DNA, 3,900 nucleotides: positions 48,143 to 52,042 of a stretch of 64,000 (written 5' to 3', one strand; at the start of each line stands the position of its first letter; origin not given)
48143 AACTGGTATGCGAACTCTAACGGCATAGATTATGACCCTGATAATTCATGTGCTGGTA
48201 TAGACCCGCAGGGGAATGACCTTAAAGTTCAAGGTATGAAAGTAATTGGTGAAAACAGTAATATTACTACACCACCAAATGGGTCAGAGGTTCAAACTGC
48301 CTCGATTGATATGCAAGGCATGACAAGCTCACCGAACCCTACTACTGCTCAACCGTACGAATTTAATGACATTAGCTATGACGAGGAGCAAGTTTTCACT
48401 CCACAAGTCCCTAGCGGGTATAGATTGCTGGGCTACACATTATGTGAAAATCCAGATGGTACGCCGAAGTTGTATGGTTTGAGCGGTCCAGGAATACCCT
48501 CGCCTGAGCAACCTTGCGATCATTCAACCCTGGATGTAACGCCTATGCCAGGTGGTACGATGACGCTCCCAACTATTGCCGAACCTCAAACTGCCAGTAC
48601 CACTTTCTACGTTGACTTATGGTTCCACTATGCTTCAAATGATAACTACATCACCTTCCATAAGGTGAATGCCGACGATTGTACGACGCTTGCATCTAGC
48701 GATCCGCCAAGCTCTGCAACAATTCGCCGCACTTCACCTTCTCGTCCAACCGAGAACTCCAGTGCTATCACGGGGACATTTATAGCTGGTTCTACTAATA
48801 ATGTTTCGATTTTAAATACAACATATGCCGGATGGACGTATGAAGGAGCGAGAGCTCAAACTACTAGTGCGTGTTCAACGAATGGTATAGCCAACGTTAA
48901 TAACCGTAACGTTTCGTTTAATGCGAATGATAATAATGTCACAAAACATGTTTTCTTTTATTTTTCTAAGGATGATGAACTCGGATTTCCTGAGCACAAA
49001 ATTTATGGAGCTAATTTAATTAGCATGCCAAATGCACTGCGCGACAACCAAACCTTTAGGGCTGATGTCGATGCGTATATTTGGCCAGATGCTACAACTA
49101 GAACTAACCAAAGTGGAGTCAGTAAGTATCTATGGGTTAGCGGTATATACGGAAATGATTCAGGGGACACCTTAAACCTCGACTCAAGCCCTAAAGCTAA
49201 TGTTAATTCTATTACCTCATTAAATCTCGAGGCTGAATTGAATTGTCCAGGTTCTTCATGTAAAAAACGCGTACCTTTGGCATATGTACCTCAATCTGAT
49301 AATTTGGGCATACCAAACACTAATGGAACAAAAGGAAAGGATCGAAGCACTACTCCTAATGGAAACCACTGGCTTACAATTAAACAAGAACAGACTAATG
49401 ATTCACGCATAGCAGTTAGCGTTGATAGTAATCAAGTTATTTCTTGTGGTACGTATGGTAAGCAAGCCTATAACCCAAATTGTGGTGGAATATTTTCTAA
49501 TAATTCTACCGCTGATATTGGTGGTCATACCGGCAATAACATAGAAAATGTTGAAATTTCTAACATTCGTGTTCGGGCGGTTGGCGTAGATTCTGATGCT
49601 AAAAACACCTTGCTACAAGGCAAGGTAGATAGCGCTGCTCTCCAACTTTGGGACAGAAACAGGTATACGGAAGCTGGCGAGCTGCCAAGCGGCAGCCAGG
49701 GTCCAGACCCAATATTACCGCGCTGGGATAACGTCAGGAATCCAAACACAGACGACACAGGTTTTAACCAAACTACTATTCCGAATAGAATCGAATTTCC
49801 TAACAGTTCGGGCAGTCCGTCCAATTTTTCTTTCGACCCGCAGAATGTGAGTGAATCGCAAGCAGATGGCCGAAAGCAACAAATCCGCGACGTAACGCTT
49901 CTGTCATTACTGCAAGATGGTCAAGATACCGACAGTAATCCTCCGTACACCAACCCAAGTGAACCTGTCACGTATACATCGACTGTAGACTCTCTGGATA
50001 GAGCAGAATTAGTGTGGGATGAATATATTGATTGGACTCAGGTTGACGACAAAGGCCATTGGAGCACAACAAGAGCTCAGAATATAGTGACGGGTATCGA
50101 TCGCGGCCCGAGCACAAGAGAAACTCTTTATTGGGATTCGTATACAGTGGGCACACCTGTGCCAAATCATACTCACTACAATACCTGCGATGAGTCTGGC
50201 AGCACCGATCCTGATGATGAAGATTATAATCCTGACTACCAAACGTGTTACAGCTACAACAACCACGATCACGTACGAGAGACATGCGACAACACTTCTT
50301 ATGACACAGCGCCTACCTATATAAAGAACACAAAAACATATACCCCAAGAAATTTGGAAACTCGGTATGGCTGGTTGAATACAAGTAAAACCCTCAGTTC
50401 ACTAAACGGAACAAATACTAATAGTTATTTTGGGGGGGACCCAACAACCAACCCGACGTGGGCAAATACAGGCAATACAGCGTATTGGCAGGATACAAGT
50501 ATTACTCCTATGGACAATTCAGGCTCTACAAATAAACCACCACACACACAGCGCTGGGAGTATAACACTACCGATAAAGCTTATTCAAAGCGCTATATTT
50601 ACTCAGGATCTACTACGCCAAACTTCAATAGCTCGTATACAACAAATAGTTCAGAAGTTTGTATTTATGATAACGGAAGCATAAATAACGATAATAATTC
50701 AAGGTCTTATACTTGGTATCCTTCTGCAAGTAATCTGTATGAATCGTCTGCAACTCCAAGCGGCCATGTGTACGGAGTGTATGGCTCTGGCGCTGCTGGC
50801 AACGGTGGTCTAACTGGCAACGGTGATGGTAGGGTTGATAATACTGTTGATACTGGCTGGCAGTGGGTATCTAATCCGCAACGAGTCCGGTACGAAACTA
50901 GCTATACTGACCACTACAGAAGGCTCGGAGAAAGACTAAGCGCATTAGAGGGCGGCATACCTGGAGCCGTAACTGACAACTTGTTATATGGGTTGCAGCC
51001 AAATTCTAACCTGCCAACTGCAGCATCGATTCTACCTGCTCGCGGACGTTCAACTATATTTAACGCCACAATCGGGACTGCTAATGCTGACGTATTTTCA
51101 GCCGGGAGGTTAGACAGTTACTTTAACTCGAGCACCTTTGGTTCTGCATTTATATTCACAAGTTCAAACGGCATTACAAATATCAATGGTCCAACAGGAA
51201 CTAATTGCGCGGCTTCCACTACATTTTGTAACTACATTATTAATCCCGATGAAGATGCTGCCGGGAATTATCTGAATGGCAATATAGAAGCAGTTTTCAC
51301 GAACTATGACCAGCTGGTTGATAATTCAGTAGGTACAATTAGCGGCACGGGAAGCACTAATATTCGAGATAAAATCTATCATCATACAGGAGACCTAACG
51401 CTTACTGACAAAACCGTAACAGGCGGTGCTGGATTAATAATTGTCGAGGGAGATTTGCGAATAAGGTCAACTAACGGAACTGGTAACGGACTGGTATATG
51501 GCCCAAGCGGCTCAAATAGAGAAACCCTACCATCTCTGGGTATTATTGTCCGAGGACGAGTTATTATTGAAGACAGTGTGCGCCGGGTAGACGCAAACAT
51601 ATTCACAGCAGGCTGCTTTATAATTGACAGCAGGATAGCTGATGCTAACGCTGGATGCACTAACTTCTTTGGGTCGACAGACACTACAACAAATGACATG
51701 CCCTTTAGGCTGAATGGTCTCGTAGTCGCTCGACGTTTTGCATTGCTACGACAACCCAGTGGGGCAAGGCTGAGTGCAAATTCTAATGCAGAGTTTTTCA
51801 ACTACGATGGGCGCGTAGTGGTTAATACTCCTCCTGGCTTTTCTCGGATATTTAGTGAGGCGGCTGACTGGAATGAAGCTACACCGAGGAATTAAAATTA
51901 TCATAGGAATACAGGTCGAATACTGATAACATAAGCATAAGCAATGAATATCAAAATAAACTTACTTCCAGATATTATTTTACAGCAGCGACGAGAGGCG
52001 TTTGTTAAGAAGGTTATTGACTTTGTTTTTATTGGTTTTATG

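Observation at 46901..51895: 1664-aa secreted giant encoded immediately upstream of pilN with no intervening terminator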

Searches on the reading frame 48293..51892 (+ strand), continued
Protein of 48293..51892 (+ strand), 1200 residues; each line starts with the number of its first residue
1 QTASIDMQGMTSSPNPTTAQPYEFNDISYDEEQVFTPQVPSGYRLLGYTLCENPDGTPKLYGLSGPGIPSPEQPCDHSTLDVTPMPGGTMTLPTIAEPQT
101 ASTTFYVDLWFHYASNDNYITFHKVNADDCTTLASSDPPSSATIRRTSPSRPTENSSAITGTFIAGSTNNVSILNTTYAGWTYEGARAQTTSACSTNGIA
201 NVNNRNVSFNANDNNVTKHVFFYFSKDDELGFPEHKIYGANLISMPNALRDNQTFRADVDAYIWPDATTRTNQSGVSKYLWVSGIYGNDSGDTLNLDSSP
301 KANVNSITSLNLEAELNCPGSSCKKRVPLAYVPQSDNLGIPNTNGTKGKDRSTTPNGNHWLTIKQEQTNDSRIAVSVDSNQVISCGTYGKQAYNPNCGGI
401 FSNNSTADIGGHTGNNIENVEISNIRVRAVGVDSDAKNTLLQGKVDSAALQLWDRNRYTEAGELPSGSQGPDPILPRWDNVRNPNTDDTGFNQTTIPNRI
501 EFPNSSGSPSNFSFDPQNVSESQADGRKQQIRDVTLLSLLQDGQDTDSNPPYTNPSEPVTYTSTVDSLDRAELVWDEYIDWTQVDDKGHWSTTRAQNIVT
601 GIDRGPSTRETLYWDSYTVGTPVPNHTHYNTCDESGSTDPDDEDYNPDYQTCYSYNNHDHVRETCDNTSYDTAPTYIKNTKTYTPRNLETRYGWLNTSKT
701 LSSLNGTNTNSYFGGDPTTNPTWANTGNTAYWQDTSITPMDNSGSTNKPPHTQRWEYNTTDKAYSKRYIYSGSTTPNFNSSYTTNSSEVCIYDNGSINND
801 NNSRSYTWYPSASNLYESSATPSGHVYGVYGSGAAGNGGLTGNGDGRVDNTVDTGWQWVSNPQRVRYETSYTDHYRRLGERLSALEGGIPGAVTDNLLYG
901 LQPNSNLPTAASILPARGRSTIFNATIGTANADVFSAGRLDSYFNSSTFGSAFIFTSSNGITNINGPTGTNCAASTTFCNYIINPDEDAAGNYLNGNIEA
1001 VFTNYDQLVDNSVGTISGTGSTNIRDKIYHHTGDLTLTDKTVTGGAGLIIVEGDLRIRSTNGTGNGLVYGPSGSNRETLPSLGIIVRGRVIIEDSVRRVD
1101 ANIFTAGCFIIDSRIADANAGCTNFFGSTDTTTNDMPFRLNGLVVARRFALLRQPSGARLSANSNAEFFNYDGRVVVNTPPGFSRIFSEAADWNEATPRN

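Call 91: list_cluster_members(proteins=[P0031, P0033, P0042, P0043, P0046, P0048, P0049, P0051, P0054, P0057])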
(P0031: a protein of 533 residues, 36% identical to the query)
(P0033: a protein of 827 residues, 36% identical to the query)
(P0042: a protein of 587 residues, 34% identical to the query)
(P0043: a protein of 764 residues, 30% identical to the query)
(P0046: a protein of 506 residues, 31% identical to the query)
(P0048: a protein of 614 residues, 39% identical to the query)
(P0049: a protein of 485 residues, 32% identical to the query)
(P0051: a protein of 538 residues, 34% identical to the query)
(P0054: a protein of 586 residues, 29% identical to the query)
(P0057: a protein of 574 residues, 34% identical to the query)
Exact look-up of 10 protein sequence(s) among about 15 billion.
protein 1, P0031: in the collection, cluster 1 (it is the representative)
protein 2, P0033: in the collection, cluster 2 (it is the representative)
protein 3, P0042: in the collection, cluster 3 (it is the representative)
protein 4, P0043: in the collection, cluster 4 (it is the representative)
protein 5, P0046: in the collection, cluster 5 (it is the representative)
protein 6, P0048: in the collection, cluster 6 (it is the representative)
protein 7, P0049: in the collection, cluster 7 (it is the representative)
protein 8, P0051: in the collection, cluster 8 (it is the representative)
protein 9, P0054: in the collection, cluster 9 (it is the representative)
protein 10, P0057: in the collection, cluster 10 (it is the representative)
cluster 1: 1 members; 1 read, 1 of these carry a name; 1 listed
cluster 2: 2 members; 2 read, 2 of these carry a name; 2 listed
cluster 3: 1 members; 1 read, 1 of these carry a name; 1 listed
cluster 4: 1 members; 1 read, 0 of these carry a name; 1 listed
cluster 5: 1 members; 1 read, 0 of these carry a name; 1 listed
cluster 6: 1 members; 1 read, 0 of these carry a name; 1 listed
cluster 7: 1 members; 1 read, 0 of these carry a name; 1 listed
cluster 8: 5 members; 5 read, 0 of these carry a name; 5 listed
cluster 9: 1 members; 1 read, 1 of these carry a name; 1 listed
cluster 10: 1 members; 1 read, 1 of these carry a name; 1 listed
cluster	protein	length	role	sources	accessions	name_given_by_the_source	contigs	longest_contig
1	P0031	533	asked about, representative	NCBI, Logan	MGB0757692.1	MAG: hypothetical protein ACPGO5_04530 [Patescibacteria group bacterium]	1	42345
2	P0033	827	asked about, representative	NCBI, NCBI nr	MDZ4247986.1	MAG: hypothetical protein U1D32_01800, partial [Patescibacteria group bacterium] | hypothetical protein [Patescibacteria group bacterium]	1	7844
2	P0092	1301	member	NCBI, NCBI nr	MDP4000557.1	MAG: hypothetical protein Q8Q11_04010 [bacterium] | hypothetical protein [bacterium]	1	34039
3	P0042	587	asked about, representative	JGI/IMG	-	hypothetical protein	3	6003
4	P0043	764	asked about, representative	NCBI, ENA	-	-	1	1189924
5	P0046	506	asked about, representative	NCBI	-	-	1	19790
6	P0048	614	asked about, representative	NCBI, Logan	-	-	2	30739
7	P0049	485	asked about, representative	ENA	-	-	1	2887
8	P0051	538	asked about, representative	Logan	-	-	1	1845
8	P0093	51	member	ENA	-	-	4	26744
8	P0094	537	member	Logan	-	-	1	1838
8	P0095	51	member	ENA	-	-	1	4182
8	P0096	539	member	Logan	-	-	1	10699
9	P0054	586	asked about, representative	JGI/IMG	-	hypothetical protein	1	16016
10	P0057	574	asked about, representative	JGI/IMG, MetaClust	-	\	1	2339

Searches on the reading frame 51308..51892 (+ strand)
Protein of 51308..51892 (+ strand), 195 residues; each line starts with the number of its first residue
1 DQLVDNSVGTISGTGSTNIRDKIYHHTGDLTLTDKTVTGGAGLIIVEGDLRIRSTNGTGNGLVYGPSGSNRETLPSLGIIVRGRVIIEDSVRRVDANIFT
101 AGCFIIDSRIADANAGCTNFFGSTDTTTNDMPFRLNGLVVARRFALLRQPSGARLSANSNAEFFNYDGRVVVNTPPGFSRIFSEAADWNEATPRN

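Call 51: find_homologous_proteins(query=A4, max_evalue=0.00001)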
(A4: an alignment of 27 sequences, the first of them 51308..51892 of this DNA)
Query A4 (27 sequences) (195 aa, profile of the alignment): 3 proteins with E <= 0.00001 among 8000 candidates.
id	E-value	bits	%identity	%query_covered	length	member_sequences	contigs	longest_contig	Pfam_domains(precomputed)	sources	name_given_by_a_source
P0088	2.9e-54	201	31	88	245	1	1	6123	-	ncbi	ncbi:MAG: hypothetical protein ABII19_02160, partial [Patescibacteria group bacterium]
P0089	7.5e-51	190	32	88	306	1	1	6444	-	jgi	jgi:hypothetical protein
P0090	1.6e-39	153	35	72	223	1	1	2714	-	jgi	-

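Call 53: search_solved_structures(query=A4, max_evalue=10)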
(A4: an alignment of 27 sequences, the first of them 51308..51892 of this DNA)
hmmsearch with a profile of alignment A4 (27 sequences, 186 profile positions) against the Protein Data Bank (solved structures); distinct sequences matched with E-value up to 10: 17.
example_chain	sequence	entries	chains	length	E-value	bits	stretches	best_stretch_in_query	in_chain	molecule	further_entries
3a1m_A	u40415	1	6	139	0.053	15.9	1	45-64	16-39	chimera of thrombin cleavage site, Tail-associated lysozyme, Fibritin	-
4jj2_A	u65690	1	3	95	0.11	14.9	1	43-60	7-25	Tail-associated lysozyme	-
4osd_A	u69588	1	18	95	0.12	14.8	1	44-59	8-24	Tail-associated lysozyme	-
4ku0_A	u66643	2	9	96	0.12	14.8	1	44-60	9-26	Tail-associated lysozyme | Baseplate central spike complex protein gp5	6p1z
4jiv_A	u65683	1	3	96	0.4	13.1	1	44-63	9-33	Tail-associated lysozyme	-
4jiw_A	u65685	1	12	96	0.42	13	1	44-60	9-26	Tail-associated lysozyme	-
6p22_A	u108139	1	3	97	0.42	13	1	44-63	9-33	CHIMERA OF CENTRAL SPIKE PROTEINS GP5 FROM PHAGE T4 AND PVC8 FROM PVC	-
1pdl_A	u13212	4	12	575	0.71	12.3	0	19-60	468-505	Tail-associated lysozyme | Peptidoglycan hydrolase gp5 | gp5, baseplate central spike protein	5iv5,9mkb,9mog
4ikx_A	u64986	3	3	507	0.75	12.2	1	78-120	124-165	Di-tripeptide ABC transporter (Permease)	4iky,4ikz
4ikv_A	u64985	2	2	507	0.75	12.2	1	78-120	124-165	Di-tripeptide ABC transporter (Permease)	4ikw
1k28_A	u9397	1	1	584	0.79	12.1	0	19-60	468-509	TAIL-ASSOCIATED LYSOZYME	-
1wth_A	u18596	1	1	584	0.81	12.1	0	19-60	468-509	Tail-associated lysozyme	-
2z6b_A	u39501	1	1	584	0.81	12.1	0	19-60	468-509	Tail-associated lysozyme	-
8z5u_0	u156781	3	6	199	0.81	12.1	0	72-108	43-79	Leucine-rich repeat protein | LRR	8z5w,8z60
6p20_A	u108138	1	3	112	1.9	10.8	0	44-63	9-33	Baseplate central spike complex protein gp5,PHIKZ164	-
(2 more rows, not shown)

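Call 57: find_related_loci(query=A5, collection=metagenome_contigs, flank=8000)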
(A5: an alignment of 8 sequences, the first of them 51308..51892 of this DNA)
Query A5 (195 aa) in metagenome_contigs; peptide patterns used: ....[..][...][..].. (x = any residue, [..] = any of these).
74 stretches matched a pattern; 53 encode a relative of the query (tblastn E <= 1e-3); 53 distinct loci.
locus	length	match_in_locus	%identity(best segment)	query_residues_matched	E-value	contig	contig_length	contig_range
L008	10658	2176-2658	31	22-193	3e-18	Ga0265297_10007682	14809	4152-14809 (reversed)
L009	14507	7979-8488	33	22-193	5e-18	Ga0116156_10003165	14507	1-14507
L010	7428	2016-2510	32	17-193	9e-18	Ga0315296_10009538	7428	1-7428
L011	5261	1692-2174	31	22-193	2e-17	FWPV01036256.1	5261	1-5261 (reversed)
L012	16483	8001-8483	30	22-193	7e-17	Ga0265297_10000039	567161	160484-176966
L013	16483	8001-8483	32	22-193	9e-17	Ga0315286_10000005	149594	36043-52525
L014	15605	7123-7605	31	22-193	2e-16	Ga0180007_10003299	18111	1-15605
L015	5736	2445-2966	34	22-193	2e-16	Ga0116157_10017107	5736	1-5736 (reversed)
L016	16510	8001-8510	32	22-193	3e-16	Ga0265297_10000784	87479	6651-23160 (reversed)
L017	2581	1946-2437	34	19-191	7e-16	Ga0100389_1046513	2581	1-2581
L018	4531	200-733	28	22-188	2e-15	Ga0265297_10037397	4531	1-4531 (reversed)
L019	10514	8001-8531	28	16-188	1e-14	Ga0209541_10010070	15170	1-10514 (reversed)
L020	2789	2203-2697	31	22-193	1e-14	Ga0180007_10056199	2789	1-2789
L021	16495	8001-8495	31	22-188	1e-13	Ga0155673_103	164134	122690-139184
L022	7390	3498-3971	33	30-193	3e-13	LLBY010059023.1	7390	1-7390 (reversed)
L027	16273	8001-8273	36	74-181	1e-11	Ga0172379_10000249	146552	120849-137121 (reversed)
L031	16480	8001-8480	28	1-179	5e-10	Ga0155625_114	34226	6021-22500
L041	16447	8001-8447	24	19-179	8e-7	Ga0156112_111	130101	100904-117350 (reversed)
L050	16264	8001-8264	28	23-101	2e-5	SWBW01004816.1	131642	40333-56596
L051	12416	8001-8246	37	23-101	2e-5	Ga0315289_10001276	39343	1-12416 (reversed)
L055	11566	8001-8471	26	3-174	2e-5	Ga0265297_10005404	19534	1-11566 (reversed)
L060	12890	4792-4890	48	161-193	8e-4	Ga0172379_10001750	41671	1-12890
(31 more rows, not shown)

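Call 67: predict_structure(alignment_id=A4)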
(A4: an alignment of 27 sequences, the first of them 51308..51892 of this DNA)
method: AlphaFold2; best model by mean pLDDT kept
length: 195 residues; sequences in the alignment: 27
mean_pLDDT: 75.4   pTM: 0.75
mean pLDDT of the five models: 75.4, 73.7, 72.3, 71.9, 71.6
residues with pLDDT >= 90: 48; 70-90: 76; 50-70: 58; < 50: 13
segments of 3 or more residues with pLDDT < 50: 1-6, 121-124
pLDDT, mean of each block of 10 residues (from residue 1): 49 74 91 83 92 78 57 75 92 92 81 58 55 90 85 70 83 76 64 54
secondary structure, 60 per line:
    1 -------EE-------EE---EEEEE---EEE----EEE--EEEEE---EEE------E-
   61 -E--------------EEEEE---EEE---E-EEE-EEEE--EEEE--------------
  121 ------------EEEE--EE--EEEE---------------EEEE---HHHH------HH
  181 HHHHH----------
elements in order: E22-26 E30-32 E37-39 E42-46 E50-52 E77-81 E85-87 E93-95 E97-100 E103-106 E133-136 E143-146 E162-165 H169-172 H179-185

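Call 77: fold_search(model_id=the predicted structure, library=pdb)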
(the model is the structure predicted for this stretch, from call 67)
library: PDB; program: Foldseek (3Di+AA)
matches with E <= 10: 37; with E <= 0.001: 0
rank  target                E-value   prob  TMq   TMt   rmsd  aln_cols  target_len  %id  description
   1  6qvi_A                1.2e-01  0.66  0.28  0.12  11.4       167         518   15  Crystal structure of competence-associated pilin ComZ from Thermus thermophilus (released 2019-05-29)
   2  6qvi_B                2.4e-01  0.85  0.36  0.16   6.5       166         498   11  Crystal structure of competence-associated pilin ComZ from Thermus thermophilus (released 2019-05-29)
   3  5uyt_B                2.5e-01  0.92  0.41  0.21   5.3       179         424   12  Crystal structure of ice binding protein from an Antarctic bacterium Flavobacteriaceae (released 2017-10-25)
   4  6bg8_A                4.3e-01  0.77  0.38  0.32   7.6       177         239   12  Shewanella frigidimarina ice-binding protein_1 DUF3494 Domain (released 2018-03-07)
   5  3uyv_A                7.6e-01  0.41  0.32  0.27   7.0       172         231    9  Crystal structure of a glycosylated ice-binding protein (LeIBP) from Arctic yeast (released 2012-02-29)
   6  5uyt_A                1.5e+00  0.33  0.36  0.18   6.2       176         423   12  Crystal structure of ice binding protein from an Antarctic bacterium Flavobacteriaceae (released 2017-10-25)
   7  4nu3_A                1.6e+00  0.20  0.29  0.25   8.6       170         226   10  Crystal structure of mFfIBP, a capping head region swapped mutant of ice-binding protein (released 2014-04-16)
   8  7ehk                  1.7e+00  0.47  0.38  0.35   5.4       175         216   11  Crystal structure of C107S mutant of FfIBP (released 2022-03-02)
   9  5awf_B                1.7e+00  0.04  0.20  0.13  14.5       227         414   10  Crystal structure of SufB-SufC-SufD complex from Escherichia coli (released 2015-11-11)
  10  4nu3_B                1.7e+00  0.15  0.30  0.26   9.1       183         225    9  Crystal structure of mFfIBP, a capping head region swapped mutant of ice-binding protein (released 2014-04-16)
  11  3vn3_A                1.8e+00  0.41  0.33  0.29   6.3       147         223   13  Fungal antifreeze protein exerts hyperactivity by constructing an inequable beta-helix (released 2012-06-06)
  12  7dc5_A                1.9e+00  0.16  0.24  0.22   9.1       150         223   10  Crystal structure of fungal antifreeze protein with intermediate activity (released 2021-10-27)
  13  7ddb_A                2.4e+00  0.15  0.30  0.26   8.7       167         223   11  Crystal structure of fungal antifreeze protein with intermediate activity (released 2021-11-03)
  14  8rja_C                2.8e+00  0.04  0.24  0.20   8.7       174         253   11  Crystal structure of the F420-reducing formylmethanofuran dehydrogenase complex from the ethanotroph Candidatus Ethano (released 2024-10-02)
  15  6n2b_B                3.1e+00  0.20  0.34  0.21   7.2       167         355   11  The Crystal Structure of Caldicellulosiruptor kristjanssonii Tapirin C-terminal domain (released 2018-12-19)
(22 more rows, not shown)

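Call 84: search_protein_families(library=pfam, proteins=[L031:3639-8522:+, L041:4245-8489:+, L022:3-3971:+, L060:1-4890:+, L027:5835-8303:+, L017:47-2458:+, L009:6581-8488:+], max_evalue=0.001)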
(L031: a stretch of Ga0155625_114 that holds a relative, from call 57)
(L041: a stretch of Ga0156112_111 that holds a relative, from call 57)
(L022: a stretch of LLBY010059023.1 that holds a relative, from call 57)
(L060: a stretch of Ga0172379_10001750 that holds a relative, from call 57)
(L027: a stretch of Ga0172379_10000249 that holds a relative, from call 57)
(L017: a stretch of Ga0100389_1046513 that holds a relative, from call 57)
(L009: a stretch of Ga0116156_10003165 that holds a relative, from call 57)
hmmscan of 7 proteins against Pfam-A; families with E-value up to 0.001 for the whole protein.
L031:3639-8522:+ (1628 aa): 0 families

L041:4245-8489:+ (1415 aa): 0 families

L022:3-3971:+ (1323 aa): 0 families

L060:1-4890:+ (1630 aa): 2 families
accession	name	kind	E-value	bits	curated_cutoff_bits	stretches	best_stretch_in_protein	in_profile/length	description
PF15892.11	BNR_4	-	1.7e-06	28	27.3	0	103-220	150-265/272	BNR repeat-containing family member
PF07494.17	Reg_prop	-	5e-05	23.5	20.4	0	1057-1073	7-23/24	Two component regulator propeller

L027:5835-8303:+ (823 aa): 0 families

L017:47-2458:+ (804 aa): 0 families

L009:6581-8488:+ (636 aa): 0 families

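Call 85: search_protein_families(library=pfam, proteins=[L051:609-9596:+, L050:3-10934:+, L055:3-9686:+], max_evalue=0.001)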
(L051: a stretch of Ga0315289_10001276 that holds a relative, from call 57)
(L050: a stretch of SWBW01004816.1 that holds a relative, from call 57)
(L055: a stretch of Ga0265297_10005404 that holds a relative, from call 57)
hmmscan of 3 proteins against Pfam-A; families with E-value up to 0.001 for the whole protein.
L051:609-9596:+ (2996 aa): 2 families
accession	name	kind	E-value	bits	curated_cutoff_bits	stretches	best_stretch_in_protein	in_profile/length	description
PF13385.13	Laminin_G_3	-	1.1e-24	87.7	27.6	1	2124-2275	2-151/151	Concanavalin A-like lectin/glucanases superfamily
PF25778.1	DUF7948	-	9.2e-07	29.5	27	1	109-247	56-192/214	Domain of unknown function (DUF7948)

L050:3-10934:+ (3644 aa): 5 families
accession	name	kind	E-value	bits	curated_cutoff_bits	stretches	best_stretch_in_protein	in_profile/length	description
PF13385.13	Laminin_G_3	-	3.3e-21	76.4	27.6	1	3037-3206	3-151/151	Concanavalin A-like lectin/glucanases superfamily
PF10102.14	DUF2341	-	2.1e-11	44.6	23.4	1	2868-2932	1-65/84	Domain of unknown function (DUF2341)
PF02210.31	Laminin_G_2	-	5.1e-07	30.7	22.9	1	3109-3197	42-125/126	Laminin G domain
PF00041.27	fn3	-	2e-06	28.4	25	0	720-795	2-73/84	Fibronectin type III domain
PF00354.24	Pentaxin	-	0.0006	20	25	0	3119-3223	82-181/194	Pentaxin family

L055:3-9686:+ (3228 aa): 0 families
